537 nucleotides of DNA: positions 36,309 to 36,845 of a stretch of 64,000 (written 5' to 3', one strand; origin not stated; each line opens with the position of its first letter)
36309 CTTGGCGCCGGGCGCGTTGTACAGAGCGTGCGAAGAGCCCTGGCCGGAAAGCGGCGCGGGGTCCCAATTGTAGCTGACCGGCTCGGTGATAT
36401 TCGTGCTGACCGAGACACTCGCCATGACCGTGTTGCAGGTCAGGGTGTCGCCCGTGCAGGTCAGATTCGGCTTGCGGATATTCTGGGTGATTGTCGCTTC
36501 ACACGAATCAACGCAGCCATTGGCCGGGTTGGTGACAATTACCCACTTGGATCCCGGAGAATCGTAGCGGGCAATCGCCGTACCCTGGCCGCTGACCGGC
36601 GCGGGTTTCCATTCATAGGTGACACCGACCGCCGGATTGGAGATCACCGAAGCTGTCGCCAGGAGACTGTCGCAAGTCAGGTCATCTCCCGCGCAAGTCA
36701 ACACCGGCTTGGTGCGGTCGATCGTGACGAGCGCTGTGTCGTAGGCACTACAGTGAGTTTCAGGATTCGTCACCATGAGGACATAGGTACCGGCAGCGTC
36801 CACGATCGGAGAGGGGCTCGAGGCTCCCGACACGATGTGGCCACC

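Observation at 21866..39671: Two tandem, co-oriented giant (2769 aa and 3006 aa) modular surface proteins sharing a repeat stalk but carrying different N-terminal heads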

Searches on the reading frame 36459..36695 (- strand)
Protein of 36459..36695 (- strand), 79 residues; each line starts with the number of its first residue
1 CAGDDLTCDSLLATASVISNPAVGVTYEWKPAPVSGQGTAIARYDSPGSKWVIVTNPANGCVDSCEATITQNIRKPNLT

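Call 16: search_protein_families(library=pfam, alignment_id=A1, max_evalue=10)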
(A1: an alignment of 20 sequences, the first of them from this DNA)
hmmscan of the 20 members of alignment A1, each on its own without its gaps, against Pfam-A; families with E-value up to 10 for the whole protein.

A. member 1, seq(79 aa): 1 family
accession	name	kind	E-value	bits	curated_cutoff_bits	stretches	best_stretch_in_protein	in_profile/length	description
PF19283.4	APEH_N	-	0.13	11.8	23.1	1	17-66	60-109/274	Acylamino-acid-releasing enzyme, N-terminal domain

B. families by the number of members that match (of 20 scanned): 4 families
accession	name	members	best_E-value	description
PF18911.6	PKD_4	1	0.073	PKD domain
PF19283.4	APEH_N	1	0.13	Acylamino-acid-releasing enzyme, N-terminal domain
PF19427.5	Insc_C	1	0.19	Protein inscuteable C-terminal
PF09909.14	DUF2138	1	0.27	Uncharacterized protein conserved in bacteria (DUF2138)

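Call 20: find_homologous_proteins(query=A1, max_evalue=0.001)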
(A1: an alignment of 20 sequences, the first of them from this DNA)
Query A1 (20 sequences) (79 aa, profile of the alignment): 2 proteins with E <= 0.001 among 183 candidates.
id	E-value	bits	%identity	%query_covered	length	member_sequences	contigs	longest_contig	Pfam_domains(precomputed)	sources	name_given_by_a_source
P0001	1.8e-24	103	53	100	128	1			-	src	-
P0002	3.3e-17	80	63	75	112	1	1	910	-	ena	-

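Call 31: search_protein_representatives(alignment_id=A1)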
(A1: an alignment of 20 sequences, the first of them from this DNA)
Query: 20 sequences, 83 profile positions. Proteins with E-value up to 0.001 (for the whole library): 1993; up to 1e-10: 881; up to 1e-30: 227. The best 150 are listed.
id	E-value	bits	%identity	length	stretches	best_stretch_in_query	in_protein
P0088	0.0e+00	2180.9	-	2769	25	1-82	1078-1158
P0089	1.7e-166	556.6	-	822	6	1-82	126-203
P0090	6.6e-164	548.4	-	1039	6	1-82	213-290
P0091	9.1e-141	474.2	-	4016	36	17-81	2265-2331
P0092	3.1e-123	418.0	-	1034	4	1-82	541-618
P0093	2.1e-117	399.4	-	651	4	1-82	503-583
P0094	4.6e-108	369.4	-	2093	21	6-82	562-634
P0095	9.3e-106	362.0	-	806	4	1-82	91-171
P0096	8.6e-99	339.7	-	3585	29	8-82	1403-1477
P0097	5.3e-95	327.6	-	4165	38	4-82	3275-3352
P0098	8.3e-95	326.9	-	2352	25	13-82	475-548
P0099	1.4e-91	316.6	-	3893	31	7-82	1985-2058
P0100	1.3e-89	310.3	-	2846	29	22-82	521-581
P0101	9.1e-89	307.6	-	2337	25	5-81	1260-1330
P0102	1.3e-86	300.7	-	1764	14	5-82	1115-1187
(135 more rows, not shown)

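Call 42: search_protein_families(library=pfam, proteins=[P0091, P0094, P0098, P0092], max_evalue=0.001)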
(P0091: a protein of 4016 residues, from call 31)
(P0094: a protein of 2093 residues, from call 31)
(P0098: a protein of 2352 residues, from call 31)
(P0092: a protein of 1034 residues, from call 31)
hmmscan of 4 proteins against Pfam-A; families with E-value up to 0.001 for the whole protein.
P0091 (4016 aa): 13 families
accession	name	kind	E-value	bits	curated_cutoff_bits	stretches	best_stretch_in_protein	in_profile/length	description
PF22352.2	K319L-like_PKD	-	2.7e-62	207.2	27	1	1008-1070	13-82/84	K319L-like, PKD domain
PF18911.6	PKD_4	-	2e-59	198.1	27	1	991-1069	3-80/85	PKD domain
PF00801.26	PKD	-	9.2e-34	115.7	23.5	1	1013-1070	21-78/80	PKD domain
PF13895.12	Ig_2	-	1.2e-22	80.3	27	0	1579-1655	9-78/79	Immunoglobulin domain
PF16820.11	PKD_3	-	1.5e-19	70.1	26.3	0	1338-1389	14-63/68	PKD-like domain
PF24312.1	Ig-like_POM152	-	1.3e-18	67.6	27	1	606-663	22-82/89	Nucleoporin POM152, Ig-like domain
PF19081.6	Ig_7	-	7.7e-18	65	27.3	0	3254-3338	1-84/84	Ig-like domain CHU_C associated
PF13585.12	CHU_C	-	1e-10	42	27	1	3922-4002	3-74/86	CHU_C Type IX secretion signal domain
PF24527.1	Ig-like_Pom152_9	-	1e-09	39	27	0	609-657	18-66/80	Nucleoporin pom152-like, ninth immunoglobulin-like domain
PF17962.7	bMG6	-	9.9e-09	35.8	23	0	1620-1656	74-110/112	Bacterial macroglobulin domain 6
PF06832.18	BiPBP_C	-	2.8e-07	30.8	26.8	0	549-578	58-87/90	Penicillin-Binding Protein C-terminus Family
PF03160.20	Calx-beta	-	1.8e-06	28.4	27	1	416-495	17-97/119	Calx-beta domain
PF16397.10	DUF5006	-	0.00012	21.7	34.1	1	424-494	165-234/263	Domain of unknown function (DUF5006)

P0094 (2093 aa): 4 families
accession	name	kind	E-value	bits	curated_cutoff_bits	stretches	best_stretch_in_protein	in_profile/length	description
PF18911.6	PKD_4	-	2.6e-29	101.5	27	2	1859-1905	34-79/85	PKD domain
PF00801.26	PKD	-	1.9e-26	92.3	23.5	2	1848-1906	16-77/80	PKD domain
PF13585.12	CHU_C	-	4.9e-16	59.1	27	1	2004-2086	3-84/86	CHU_C Type IX secretion signal domain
PF24312.1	Ig-like_POM152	-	6.8e-13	49.2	27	0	1794-1809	57-72/89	Nucleoporin POM152, Ig-like domain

P0098 (2352 aa): 4 families
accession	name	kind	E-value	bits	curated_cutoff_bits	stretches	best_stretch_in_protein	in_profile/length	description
PF22352.2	K319L-like_PKD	-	1.5e-33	115.1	27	1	1230-1292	12-82/84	K319L-like, PKD domain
PF19081.6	Ig_7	-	4.3e-17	62.6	27.3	0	1222-1292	8-78/84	Ig-like domain CHU_C associated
PF00801.26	PKD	-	2.5e-15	56.7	23.5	0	1738-1797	17-76/80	PKD domain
PF13585.12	CHU_C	-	8.3e-11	42.3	27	1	2222-2297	3-71/86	CHU_C Type IX secretion signal domain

P0092 (1034 aa): 3 families
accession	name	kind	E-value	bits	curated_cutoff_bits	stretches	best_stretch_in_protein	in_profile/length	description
PF13860.13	FlgD_ig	-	7e-09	36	27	1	959-1020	12-74/79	FlgD Ig-like domain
PF18962.6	Por_Secre_tail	-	9.8e-08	32.6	27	1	951-1030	2-73/75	Secretion system C-terminal sorting domain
PF13585.12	CHU_C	-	1.8e-05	25.2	27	1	970-1023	28-75/86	CHU_C Type IX secretion signal domain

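Call 54: find_encoding_contigs(protein=P0088, flank=10000, max_places=6)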
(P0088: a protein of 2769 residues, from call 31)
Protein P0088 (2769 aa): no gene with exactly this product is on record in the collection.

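Call 69: find_related_loci(query=A1, collection=genome_contigs, flank=10000)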
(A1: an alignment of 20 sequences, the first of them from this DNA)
Query A1 (79 aa) in genome_contigs; peptide patterns used: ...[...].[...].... (x = any residue, [..] = any of these).
108 stretches matched a pattern; 48 encode a relative of the query (tblastn E <= 1e-3); 47 distinct loci.
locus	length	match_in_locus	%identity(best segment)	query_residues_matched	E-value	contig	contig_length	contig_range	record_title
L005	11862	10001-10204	88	12-79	2e-36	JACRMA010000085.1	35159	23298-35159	MAG: Candidatus Zixiibacteriota bacterium isolate NC_groundwater_1895_Pr3_B-0.1um_59_8 SR2-18-B1_coassembly_270133, whol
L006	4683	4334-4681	72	1-79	2e-33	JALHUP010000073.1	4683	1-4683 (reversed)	MAG: Candidatus Zixiibacteriota bacterium isolate PFL53 seq_472051, whole genome shotgun sequence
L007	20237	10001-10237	72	1-79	3e-33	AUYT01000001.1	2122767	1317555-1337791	MAG: candidate division Zixibacteria bacterium RBG-1 RBG1_1C00001, whole genome shotgun sequence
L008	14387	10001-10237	66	1-79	2e-32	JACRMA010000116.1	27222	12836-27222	MAG: Candidatus Zixiibacteriota bacterium isolate NC_groundwater_1895_Pr3_B-0.1um_59_8 SR2-18-B1_coassembly_451938, whol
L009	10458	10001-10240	68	1-79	1e-30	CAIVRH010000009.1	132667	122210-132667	uncultured candidate division Zixibacteria bacterium isolate AM-sed-core3-D1_bin-832 genome assembly, contig: bin-832:09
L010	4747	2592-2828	65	1-79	7e-30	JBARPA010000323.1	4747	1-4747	MAG: Candidatus Zixiibacteriota bacterium isolate MFD13423_ilm_asm_bin54 k127_26492, whole genome shotgun sequence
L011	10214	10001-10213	66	1-71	1e-27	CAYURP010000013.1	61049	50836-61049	MAG TPA_asm: uncultured Ignavibacteria bacterium isolate binchicken_co89_584 genome assembly, contig: NODE_548_length_61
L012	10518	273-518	57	1-79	2e-24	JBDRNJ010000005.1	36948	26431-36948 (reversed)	MAG: bacterium isolate MEGAHIT-group-1.882 k141_2665116, whole genome shotgun sequence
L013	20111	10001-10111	52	9-50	6e-8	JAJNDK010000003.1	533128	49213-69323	MAG: Bacteroidetes bacterium isolate C_No_T20_B_bin.3 scaffold_7, whole genome shotgun sequence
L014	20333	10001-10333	40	8-77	7e-7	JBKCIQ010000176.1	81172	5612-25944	MAG: Bacteroidota bacterium isolate samp_501_concoct_899 samp_501_1410537, whole genome shotgun sequence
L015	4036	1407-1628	31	6-75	9e-7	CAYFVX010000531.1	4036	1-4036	MAG TPA_asm: uncultured Chloroflexaceae bacterium isolate ERP107533_co1_152 genome assembly, contig: NODE_31127_length_4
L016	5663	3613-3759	43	25-73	1e-6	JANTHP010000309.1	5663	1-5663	MAG: Anaerolineae bacterium isolate bin30017 c_000000002755, whole genome shotgun sequence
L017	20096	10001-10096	53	14-45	3e-6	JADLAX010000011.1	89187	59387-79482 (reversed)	MAG: Anaerolineae bacterium isolate SJ142 c_000000170242, whole genome shotgun sequence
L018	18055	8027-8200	41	19-72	1e-6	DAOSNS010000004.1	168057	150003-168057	MAG TPA_asm: Anaerolineae bacterium isolate AMR_MDS_2365 NODE_56_length_168057_cov_86.807342, whole genome shotgun seque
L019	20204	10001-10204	40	4-78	4e-6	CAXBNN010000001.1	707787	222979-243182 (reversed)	MAG TPA_asm: uncultured Flavobacteriales bacterium isolate ERR2762165_metabat2_75 genome assembly, contig: ERZ3422225.2,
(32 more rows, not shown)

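Call 73: search_protein_families(library=pfam, proteins=[L007:9299-13534:+, P0095, L009:2857-7854:+], max_evalue=0.1)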
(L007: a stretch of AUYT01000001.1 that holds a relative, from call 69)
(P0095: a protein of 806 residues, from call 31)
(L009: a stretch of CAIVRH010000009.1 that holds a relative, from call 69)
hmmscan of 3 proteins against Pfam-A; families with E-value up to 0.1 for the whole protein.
L007:9299-13534:+ (1412 aa): 11 families
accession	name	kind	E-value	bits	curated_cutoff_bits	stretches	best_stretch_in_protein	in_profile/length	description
PF13860.13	FlgD_ig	-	1.1e-09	38.5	27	1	1349-1398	24-74/79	FlgD Ig-like domain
PF00963.24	Cohesin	-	2.4e-08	34.7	24.1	1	941-1003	1-65/139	Cohesin domain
PF18962.6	Por_Secre_tail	-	2.8e-07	31.1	27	1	1330-1408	2-73/75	Secretion system C-terminal sorting domain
PF13585.12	CHU_C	-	2.4e-05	24.8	27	1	1349-1399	28-72/86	CHU_C Type IX secretion signal domain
PF03504.19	Chlam_OMP6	-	5.2e-05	23.9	34.1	0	357-391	20-53/91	Chlamydia cysteine-rich outer membrane protein 6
PF17963.7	Big_9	-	0.00025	22.3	23.6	1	742-831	3-88/89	Bacterial Ig domain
PF07495.19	Y_Y_Y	-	0.0007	19.9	26.6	0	806-833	37-64/65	Y_Y_Y domain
PF18153.7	Cap15_CD_rec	-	0.007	17.1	31.2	0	376-429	26-79/122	Cap15, cyclic dinucleotide receptor domain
PF16938.10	Phage_holin_Dp1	-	0.0077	17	25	0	438-453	31-46/63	Putative phage holin Dp-1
PF06958.17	Pyocin_S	-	0.041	14.8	22.5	0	482-531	51-100/139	S-type Pyocin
PF10528.15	GLEYA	-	0.044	14.5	26.2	0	706-732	9-35/91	GLEYA domain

P0095 (806 aa): 5 families
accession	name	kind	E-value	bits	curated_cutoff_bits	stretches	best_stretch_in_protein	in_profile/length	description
PF18962.6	Por_Secre_tail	-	8.2e-12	45.7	27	1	729-802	2-73/75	Secretion system C-terminal sorting domain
PF18911.6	PKD_4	-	2.2e-05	24.8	27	1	5-76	4-78/85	PKD domain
PF13860.13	FlgD_ig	-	3.7e-05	24.1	27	1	737-791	10-73/79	FlgD Ig-like domain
PF13585.12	CHU_C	-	0.0007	20.1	27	1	744-801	24-81/86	CHU_C Type IX secretion signal domain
PF17818.6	KCT2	-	0.0045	17.6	26.2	0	93-127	50-83/187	Keratinocyte-associated gene product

L009:2857-7854:+ (1666 aa): 14 families
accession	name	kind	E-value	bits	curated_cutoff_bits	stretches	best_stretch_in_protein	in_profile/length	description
PF17963.7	Big_9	-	1.1e-18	68.3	23.6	2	53-135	8-89/89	Bacterial Ig domain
PF02494.22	HYR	-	3.9e-16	59.6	21.7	1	332-421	4-81/81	HYR domain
PF22352.2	K319L-like_PKD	-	8.6e-14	51.8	27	1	103-136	57-84/84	K319L-like, PKD domain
PF18981.6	InlK_D3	-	1.2e-11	45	25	0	745-795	25-75/75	Internalin K domain (D3/D4)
PF13860.13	FlgD_ig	-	5.9e-11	42.6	27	1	1600-1653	21-75/79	FlgD Ig-like domain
PF18911.6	PKD_4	-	5.7e-10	39.6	27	1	797-887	1-85/85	PKD domain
PF25275.1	Golvesin_C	-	6.8e-09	36.3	31.6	0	377-440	33-94/132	Golvesin C-terminal domain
PF00801.26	PKD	-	2.3e-08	34.3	23.5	0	820-879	18-73/80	PKD domain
PF20164.4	GspA_SrpA_N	-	8.4e-06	26.6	27.4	0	833-890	58-114/117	GspA/SrpA SigLec-like domain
PF18962.6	Por_Secre_tail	-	1.6e-05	25.6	27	1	1584-1662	3-73/75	Secretion system C-terminal sorting domain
PF13585.12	CHU_C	-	3.5e-05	24.3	27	1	1598-1658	24-77/86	CHU_C Type IX secretion signal domain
PF07495.19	Y_Y_Y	-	0.00026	21.3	26.6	0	103-136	29-62/65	Y_Y_Y domain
PF17803.7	Cadherin_4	-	0.00063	20.6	25.1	0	880-932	2-56/71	Bacterial cadherin-like domain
PF13754.12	Big_3_4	-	0.035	14.5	27.3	0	1420-1441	30-51/106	Domain of unknown function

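Call 76: search_protein_families(library=pfam, proteins=[L008:3158-13990:+, L008:110-2701:+], max_evalue=0.01)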
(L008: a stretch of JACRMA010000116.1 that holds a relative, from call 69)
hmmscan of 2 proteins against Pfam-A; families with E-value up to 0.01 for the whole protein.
L008:3158-13990:+ (3611 aa): 11 families
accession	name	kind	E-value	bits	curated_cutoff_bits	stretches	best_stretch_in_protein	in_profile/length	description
PF19081.6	Ig_7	-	2.7e-83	274.8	27.3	20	2857-2926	11-81/84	Ig-like domain CHU_C associated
PF22352.2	K319L-like_PKD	-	9.3e-45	151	27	2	2851-2925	1-84/84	K319L-like, PKD domain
PF19408.5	PKD_6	-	6.9e-34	116.5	25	1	1958-2020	15-78/82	PKD-like domain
PF18911.6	PKD_4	-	3.8e-14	53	27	0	2194-2269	3-81/85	PKD domain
PF19406.5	PKD_5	-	4.8e-14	52.5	25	0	883-919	4-41/88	PKD-like domain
PF13519.12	VWA_2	-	2.3e-11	44.7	27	1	200-305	2-106/107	von Willebrand factor type A domain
PF24068.1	TPD1_C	-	1.4e-08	35.1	27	0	1824-1857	9-42/98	Tapetum determinant 1, C-terminal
PF13860.13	FlgD_ig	-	3.9e-08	33.6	27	1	3540-3599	12-76/79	FlgD Ig-like domain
PF11148.14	DUF2922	-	1.9e-07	31.3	25.5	0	2574-2606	14-46/69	Protein of unknown function (DUF2922)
PF18962.6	Por_Secre_tail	-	5.6e-07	30.2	27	1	3530-3608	2-74/75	Secretion system C-terminal sorting domain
PF13585.12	CHU_C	-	0.00014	22.3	27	1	3544-3600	23-75/86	CHU_C Type IX secretion signal domain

L008:110-2701:+ (864 aa): 6 families
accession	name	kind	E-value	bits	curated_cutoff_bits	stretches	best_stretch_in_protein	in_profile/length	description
PF18962.6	Por_Secre_tail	-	1.9e-07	31.7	27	1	782-861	2-74/75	Secretion system C-terminal sorting domain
PF13860.13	FlgD_ig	-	6.2e-06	26.5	27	1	797-846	20-70/79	FlgD Ig-like domain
PF17963.7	Big_9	-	1.3e-05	26.4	23.6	0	200-282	1-86/89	Bacterial Ig domain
PF22352.2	K319L-like_PKD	-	0.00036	20.9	27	0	256-286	54-84/84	K319L-like, PKD domain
PF18911.6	PKD_4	-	0.00052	20.5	27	0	171-196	58-84/85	PKD domain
PF13585.12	CHU_C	-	0.0026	18.3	27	0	787-854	15-76/86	CHU_C Type IX secretion signal domain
